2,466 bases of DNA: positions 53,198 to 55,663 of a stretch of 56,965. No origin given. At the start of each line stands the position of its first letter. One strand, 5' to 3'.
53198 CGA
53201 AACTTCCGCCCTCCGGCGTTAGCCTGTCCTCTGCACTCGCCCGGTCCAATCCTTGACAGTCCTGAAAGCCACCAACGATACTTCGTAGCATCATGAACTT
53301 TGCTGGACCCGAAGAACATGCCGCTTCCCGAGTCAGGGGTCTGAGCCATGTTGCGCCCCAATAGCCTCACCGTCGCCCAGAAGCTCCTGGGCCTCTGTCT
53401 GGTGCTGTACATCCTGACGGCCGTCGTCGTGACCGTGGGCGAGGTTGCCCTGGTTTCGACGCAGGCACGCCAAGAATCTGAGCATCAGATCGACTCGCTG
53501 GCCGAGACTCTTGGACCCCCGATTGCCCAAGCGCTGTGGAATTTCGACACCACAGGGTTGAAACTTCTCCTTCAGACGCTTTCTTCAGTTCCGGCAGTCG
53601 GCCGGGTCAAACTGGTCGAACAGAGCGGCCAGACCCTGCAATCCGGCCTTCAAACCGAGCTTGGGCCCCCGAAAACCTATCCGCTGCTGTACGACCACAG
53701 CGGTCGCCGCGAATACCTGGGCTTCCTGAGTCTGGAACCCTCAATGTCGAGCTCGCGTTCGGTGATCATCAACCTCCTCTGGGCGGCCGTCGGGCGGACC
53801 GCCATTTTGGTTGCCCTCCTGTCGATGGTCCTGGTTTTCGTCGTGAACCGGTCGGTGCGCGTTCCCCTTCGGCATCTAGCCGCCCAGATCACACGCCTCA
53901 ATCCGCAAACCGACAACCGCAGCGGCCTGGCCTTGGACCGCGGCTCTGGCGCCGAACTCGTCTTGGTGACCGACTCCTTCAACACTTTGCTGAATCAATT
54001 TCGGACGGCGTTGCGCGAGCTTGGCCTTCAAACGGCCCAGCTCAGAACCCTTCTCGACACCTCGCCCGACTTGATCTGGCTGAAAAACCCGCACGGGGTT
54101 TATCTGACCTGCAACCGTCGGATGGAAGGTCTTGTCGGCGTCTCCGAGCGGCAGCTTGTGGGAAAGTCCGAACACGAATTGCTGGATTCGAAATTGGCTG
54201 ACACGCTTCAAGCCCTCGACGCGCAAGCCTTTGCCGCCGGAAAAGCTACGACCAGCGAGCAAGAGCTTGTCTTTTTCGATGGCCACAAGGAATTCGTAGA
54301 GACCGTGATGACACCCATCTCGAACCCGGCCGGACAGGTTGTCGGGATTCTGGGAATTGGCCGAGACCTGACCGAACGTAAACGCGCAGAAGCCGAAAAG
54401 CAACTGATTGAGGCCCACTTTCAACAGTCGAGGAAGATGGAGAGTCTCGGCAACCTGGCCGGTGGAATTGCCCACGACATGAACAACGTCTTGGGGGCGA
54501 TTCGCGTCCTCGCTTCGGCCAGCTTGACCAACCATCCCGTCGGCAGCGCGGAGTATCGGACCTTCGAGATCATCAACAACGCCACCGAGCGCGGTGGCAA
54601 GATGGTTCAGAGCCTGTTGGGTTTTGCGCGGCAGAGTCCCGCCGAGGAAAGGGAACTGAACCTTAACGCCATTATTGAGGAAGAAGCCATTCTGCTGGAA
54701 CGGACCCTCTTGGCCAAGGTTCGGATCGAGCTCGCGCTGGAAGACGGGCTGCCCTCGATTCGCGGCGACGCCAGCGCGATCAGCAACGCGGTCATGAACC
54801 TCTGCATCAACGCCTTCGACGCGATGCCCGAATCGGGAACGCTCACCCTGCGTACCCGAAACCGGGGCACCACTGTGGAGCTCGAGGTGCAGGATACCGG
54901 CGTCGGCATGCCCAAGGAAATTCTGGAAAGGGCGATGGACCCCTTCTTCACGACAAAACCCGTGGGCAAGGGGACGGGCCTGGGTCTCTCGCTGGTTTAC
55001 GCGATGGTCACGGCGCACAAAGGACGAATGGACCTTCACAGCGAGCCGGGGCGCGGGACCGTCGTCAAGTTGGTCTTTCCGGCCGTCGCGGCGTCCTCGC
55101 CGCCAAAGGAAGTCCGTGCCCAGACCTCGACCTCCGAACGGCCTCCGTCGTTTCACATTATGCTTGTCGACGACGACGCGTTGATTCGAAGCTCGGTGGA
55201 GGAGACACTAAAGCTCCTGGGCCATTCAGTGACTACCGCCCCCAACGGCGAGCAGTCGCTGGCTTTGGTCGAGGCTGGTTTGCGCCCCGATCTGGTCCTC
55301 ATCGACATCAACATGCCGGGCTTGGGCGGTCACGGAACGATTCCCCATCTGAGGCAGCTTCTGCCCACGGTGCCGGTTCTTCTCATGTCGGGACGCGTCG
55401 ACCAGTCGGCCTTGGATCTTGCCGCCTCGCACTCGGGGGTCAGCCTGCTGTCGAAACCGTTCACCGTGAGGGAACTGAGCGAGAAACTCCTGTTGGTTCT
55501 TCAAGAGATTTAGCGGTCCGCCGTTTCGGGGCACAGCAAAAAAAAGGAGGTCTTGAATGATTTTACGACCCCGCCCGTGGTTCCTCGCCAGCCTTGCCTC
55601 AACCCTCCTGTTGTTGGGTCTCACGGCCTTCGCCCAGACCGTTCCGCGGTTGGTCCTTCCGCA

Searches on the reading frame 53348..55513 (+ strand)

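Call 15: search_protein_families(library=pfam, proteins=[window:53348-55513:+], max_evalue=0.001)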
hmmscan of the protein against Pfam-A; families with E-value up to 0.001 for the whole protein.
window:53348-55513:+ (721 aa): 8 families
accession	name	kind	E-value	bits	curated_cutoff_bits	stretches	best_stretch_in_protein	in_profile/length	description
PF02518.31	HATPase_c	-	4e-23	82.4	26.4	1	473-579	1-109/111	Histidine kinase-, DNA gyrase B-, and HSP90-like ATPase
PF08448.16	PAS_4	-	3.6e-21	75.9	23.1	1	236-346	1-110/110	PAS fold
PF00072.30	Response_reg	-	2.3e-19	70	30.2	1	604-714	1-110/111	Response regulator receiver domain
PF00989.32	PAS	-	2.1e-12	47.5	22.6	1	231-340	2-112/113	PAS fold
PF13426.13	PAS_9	-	3.3e-07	30.9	27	1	240-343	1-103/103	PAS domain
PF00512.31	HisKA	-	7.3e-05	23.2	26.9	1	367-429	2-63/66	His Kinase A (phospho-acceptor) domain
PF13188.13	PAS_8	-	7.8e-05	22.9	21.8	1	231-286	2-54/65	PAS domain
PF13589.12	HATPase_c_3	-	0.00016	22.1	25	1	479-535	4-58/137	Histidine kinase-, DNA gyrase B-, and HSP90-like ATPase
